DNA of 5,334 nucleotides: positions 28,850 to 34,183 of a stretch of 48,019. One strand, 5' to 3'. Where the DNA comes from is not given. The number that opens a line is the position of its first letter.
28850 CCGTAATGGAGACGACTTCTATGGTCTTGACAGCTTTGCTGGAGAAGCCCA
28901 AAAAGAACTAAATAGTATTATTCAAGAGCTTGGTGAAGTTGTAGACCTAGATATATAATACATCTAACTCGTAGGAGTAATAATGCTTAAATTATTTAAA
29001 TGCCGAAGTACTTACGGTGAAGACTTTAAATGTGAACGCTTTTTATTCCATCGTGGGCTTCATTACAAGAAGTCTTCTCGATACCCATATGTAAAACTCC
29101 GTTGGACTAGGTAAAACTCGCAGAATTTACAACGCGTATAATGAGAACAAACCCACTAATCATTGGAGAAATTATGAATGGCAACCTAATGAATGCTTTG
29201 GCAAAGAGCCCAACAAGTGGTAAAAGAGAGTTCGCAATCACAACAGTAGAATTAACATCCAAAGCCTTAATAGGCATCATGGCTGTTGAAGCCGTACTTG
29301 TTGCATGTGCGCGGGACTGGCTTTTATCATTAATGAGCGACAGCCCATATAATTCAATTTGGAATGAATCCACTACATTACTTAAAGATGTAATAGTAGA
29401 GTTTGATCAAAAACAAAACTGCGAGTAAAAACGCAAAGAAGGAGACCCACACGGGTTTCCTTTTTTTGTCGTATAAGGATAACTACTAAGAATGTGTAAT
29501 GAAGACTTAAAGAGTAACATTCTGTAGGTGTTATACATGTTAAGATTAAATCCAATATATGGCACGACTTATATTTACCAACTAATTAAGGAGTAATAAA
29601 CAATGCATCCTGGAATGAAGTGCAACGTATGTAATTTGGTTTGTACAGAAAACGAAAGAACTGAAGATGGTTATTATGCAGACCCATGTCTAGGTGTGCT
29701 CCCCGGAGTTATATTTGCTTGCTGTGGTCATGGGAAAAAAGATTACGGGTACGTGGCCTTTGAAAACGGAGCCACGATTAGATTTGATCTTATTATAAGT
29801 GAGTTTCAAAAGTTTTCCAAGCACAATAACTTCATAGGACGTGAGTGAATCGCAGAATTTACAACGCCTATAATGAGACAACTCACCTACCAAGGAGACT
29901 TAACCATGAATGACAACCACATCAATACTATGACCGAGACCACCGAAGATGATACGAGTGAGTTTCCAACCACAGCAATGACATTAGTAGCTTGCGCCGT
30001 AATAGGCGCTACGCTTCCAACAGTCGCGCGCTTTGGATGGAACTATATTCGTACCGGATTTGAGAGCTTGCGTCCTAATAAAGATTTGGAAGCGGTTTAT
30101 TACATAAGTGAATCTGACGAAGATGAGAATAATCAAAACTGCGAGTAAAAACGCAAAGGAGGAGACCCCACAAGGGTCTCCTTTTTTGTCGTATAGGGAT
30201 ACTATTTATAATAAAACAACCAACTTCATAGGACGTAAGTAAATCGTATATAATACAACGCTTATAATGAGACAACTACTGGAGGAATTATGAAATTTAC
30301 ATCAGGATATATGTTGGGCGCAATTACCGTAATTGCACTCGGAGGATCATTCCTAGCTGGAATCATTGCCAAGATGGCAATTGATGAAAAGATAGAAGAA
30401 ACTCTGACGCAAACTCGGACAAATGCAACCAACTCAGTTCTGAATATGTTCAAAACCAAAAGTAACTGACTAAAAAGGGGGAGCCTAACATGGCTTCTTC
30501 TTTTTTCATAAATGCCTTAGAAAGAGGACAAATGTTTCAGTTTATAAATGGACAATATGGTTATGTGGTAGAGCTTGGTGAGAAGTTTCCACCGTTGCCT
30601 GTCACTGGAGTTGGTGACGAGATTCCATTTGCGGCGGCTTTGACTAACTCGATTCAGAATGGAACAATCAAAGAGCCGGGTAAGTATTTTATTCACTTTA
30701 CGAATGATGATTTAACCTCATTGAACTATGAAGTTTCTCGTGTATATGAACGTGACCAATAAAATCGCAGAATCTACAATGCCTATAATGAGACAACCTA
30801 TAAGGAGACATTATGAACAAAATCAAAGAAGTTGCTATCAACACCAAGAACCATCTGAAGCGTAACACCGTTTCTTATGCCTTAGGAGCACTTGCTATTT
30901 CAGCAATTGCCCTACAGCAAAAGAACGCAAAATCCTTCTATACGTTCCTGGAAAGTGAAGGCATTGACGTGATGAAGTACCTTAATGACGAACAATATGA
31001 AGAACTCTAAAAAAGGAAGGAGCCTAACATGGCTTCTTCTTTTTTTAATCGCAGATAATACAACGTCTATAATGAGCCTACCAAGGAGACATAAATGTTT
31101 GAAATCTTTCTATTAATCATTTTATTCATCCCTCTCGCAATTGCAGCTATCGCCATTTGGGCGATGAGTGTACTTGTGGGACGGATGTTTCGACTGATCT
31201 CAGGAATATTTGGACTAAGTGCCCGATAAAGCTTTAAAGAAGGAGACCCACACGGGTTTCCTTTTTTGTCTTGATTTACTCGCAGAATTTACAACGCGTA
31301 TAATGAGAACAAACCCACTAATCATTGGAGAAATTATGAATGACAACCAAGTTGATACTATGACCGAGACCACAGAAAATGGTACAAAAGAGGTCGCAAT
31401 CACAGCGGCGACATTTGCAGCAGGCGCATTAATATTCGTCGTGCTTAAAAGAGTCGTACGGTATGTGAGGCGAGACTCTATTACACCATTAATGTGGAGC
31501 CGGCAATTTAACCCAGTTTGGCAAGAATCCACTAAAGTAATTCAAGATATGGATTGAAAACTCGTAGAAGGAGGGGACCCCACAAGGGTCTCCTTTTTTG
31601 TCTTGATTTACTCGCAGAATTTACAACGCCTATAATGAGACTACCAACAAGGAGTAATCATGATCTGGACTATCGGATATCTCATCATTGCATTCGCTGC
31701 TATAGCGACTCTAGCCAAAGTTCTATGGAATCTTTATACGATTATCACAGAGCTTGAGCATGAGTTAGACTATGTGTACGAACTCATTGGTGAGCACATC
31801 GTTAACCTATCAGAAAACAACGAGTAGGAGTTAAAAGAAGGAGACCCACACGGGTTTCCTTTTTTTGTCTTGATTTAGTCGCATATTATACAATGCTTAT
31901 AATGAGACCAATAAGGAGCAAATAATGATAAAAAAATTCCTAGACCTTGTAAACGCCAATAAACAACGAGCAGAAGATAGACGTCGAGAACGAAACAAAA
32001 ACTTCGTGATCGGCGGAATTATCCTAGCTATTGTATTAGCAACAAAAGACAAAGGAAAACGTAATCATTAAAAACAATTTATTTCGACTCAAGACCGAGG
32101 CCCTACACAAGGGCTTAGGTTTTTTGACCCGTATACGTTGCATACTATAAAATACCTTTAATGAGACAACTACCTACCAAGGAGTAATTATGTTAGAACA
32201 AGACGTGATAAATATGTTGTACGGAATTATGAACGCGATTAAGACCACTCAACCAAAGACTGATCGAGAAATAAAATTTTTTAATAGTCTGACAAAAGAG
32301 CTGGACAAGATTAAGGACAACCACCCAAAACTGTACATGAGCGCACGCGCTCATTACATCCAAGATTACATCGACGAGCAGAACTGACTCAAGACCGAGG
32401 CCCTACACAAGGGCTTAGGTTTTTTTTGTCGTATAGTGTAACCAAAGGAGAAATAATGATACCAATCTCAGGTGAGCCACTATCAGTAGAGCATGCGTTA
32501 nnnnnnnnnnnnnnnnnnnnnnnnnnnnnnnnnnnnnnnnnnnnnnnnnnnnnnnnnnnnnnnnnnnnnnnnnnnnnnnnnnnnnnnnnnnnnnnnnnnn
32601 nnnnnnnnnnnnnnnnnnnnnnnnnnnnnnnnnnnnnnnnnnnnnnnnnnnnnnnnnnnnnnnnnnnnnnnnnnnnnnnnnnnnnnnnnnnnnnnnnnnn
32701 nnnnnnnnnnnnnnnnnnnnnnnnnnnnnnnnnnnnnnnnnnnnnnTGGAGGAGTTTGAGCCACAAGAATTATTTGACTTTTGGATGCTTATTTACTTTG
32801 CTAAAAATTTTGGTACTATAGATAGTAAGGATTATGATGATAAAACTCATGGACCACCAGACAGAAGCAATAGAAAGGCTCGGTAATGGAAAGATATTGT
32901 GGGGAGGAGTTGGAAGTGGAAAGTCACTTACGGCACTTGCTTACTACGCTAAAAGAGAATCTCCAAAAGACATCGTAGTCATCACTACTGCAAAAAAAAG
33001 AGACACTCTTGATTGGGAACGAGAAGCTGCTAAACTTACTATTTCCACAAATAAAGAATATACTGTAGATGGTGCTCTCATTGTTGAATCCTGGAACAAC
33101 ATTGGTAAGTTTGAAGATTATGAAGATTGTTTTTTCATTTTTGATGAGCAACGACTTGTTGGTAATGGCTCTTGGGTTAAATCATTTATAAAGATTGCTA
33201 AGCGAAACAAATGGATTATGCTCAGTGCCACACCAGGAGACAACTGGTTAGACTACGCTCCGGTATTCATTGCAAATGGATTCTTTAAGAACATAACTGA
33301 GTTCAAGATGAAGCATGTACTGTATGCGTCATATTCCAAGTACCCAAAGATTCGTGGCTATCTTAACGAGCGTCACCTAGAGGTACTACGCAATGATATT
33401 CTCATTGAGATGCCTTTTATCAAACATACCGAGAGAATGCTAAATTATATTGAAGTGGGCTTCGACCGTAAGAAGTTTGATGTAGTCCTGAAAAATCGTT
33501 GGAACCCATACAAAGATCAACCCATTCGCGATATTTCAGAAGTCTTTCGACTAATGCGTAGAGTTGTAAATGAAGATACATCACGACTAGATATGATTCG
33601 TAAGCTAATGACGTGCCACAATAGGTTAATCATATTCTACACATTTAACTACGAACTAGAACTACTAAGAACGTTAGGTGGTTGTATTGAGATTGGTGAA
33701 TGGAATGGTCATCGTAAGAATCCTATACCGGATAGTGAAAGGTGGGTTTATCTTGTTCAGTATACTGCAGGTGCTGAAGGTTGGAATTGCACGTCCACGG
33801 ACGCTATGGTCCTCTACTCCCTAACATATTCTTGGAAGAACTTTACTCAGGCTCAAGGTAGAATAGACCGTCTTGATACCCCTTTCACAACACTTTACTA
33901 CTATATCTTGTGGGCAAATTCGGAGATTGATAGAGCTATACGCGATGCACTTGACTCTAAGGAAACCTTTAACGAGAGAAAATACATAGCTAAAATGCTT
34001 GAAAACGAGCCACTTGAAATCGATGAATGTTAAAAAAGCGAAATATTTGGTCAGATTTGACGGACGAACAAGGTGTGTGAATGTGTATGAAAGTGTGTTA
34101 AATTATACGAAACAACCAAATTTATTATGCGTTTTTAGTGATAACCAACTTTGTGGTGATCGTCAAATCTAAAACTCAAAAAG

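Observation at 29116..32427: Array of about 10 monocistronic mini-gene cassettes with mosaic, recombination-scarred junctions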

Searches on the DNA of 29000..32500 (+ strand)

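Call 4: search_dna_similar(query=window:29000-32500:+, collection=phages, mode=near, max_rows=30)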
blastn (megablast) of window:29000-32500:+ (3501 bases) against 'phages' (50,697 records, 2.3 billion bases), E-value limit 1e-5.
No match.

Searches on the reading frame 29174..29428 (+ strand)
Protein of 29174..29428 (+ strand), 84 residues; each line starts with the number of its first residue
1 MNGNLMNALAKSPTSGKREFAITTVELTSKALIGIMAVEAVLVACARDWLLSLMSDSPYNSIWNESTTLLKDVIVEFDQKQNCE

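Call 48: search_protein_families(library=phrogs, proteins=[window:29174-29428:+], max_evalue=0.01)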
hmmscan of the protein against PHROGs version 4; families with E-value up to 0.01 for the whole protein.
window:29174-29428:+ (84 aa): 0 families

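Call 49: search_protein_families(library=pfam, proteins=[window:29174-29428:+], max_evalue=0.01)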
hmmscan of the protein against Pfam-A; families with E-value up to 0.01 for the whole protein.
window:29174-29428:+ (84 aa): 0 families

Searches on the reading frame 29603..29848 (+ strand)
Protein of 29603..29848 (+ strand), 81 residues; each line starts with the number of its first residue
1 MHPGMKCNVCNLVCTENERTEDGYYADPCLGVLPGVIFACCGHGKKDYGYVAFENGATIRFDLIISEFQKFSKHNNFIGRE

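Call 48: search_protein_families(library=phrogs, proteins=[window:29603-29848:+], max_evalue=0.01)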
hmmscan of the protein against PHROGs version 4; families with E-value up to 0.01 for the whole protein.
window:29603-29848:+ (81 aa): 0 families

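Call 49: search_protein_families(library=pfam, proteins=[window:29603-29848:+], max_evalue=0.01)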
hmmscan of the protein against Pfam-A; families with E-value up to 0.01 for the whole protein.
window:29603-29848:+ (81 aa): 0 families

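Call 82: find_homologous_proteins(query=window:29603-29848:+, max_evalue=0.001)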
Query window:29603-29848:+ (81 aa): 4 proteins with E <= 0.001 among 4 candidates.
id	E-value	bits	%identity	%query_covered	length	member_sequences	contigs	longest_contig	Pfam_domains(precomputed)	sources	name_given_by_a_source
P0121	6.1e-52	191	100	100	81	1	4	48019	-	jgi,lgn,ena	-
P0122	1.3e-11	62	49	79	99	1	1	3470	-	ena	-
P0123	2.9e-10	58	55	72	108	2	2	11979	-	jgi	jgi:hypothetical protein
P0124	4.2e-8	51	49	78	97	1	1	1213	-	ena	-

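Call 83: find_encoding_contigs(protein=P0121, flank=6000, max_places=6)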
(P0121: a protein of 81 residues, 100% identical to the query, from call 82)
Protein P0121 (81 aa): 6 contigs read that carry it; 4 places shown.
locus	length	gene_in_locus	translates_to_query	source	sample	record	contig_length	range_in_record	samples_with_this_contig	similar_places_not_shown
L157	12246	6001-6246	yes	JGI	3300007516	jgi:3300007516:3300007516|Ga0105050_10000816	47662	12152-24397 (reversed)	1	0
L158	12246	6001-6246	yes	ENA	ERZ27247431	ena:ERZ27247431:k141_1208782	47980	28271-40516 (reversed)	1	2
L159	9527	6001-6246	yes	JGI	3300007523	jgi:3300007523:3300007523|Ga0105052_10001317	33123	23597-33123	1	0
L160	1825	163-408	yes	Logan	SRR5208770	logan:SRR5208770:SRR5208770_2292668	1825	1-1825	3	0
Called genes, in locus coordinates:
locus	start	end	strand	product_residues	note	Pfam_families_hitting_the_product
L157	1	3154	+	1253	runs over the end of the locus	PF19263:DUF5906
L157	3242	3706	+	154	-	PF24083:Phage_ssDNA_bind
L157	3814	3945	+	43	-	-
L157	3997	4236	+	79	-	-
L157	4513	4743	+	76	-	-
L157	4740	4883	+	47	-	-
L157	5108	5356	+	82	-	-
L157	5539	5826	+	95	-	-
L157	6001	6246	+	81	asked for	-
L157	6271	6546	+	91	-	-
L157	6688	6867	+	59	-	-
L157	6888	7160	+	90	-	-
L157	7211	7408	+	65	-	-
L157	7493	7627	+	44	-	-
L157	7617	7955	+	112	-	-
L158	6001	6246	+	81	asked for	-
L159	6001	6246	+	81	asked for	-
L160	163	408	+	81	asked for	-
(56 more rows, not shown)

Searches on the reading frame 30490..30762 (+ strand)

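Call 48: search_protein_families(library=phrogs, proteins=[window:30490-30762:+], max_evalue=0.01)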
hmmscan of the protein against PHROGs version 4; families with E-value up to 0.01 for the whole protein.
window:30490-30762:+ (90 aa): 0 families

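Call 49: search_protein_families(library=pfam, proteins=[window:30490-30762:+], max_evalue=0.01)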
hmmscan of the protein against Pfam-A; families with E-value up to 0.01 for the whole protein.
window:30490-30762:+ (90 aa): 1 family
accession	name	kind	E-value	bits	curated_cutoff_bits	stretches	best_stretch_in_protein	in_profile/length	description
PF25012.1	DUF7786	-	0.0035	18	27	1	38-84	30-76/97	Family of unknown function (DUF7786)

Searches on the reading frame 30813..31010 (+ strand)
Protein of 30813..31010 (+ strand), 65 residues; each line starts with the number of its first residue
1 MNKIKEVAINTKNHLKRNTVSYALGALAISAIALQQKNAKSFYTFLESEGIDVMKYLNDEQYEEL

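Call 48: search_protein_families(library=phrogs, proteins=[window:30813-31010:+], max_evalue=0.01)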
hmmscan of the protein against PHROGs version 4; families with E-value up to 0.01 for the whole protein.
window:30813-31010:+ (65 aa): 1 family
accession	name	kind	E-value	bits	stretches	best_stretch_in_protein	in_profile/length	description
phrog_12653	-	unknown function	0.001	20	1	1-60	1-62/65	-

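Call 49: search_protein_families(library=pfam, proteins=[window:30813-31010:+], max_evalue=0.01)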
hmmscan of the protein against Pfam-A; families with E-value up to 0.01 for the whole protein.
window:30813-31010:+ (65 aa): 0 families

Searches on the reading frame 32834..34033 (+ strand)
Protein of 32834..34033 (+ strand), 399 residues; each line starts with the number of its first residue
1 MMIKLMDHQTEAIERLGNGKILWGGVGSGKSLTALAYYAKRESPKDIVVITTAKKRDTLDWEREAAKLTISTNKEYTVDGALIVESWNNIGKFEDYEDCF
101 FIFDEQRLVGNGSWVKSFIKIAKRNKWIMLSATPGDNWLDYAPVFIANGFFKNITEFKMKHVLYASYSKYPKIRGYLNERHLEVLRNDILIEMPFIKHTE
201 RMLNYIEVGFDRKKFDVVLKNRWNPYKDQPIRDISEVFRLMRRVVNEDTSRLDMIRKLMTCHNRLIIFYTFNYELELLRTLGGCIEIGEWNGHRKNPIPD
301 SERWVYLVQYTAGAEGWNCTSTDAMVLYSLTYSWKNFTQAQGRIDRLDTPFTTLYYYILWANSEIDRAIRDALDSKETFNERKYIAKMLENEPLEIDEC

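Call 9: search_protein_families(library=phrogs, proteins=[window:32834-34033:+], max_evalue=0.00001)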
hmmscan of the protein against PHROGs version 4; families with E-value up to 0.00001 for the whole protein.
window:32834-34033:+ (399 aa): 1 family
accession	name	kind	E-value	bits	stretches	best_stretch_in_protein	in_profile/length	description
phrog_62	-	DNA, RNA and nucleotide metabolism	1.4e-58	199.5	1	1-382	693-1131/1881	DNA helicase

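Call 85: find_related_loci(query=window:32834-34033:+, collection=metagenome_contigs, flank=10000)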
Query window:32834-34033:+ (399 aa) in metagenome_contigs; peptide patterns used: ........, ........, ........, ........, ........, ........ (x = any residue, [..] = any of these).
33 stretches matched a pattern; 5 encode a relative of the query (tblastn E <= 1e-3); 5 distinct loci.
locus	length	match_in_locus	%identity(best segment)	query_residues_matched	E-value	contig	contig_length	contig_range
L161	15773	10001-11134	52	2-380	3e-138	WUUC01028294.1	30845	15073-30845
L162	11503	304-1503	52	1-384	3e-136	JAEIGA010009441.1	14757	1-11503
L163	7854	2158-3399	47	1-389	7e-125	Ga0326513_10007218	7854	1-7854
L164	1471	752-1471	51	2-237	1e-89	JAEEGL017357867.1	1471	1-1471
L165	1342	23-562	51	208-385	4e-61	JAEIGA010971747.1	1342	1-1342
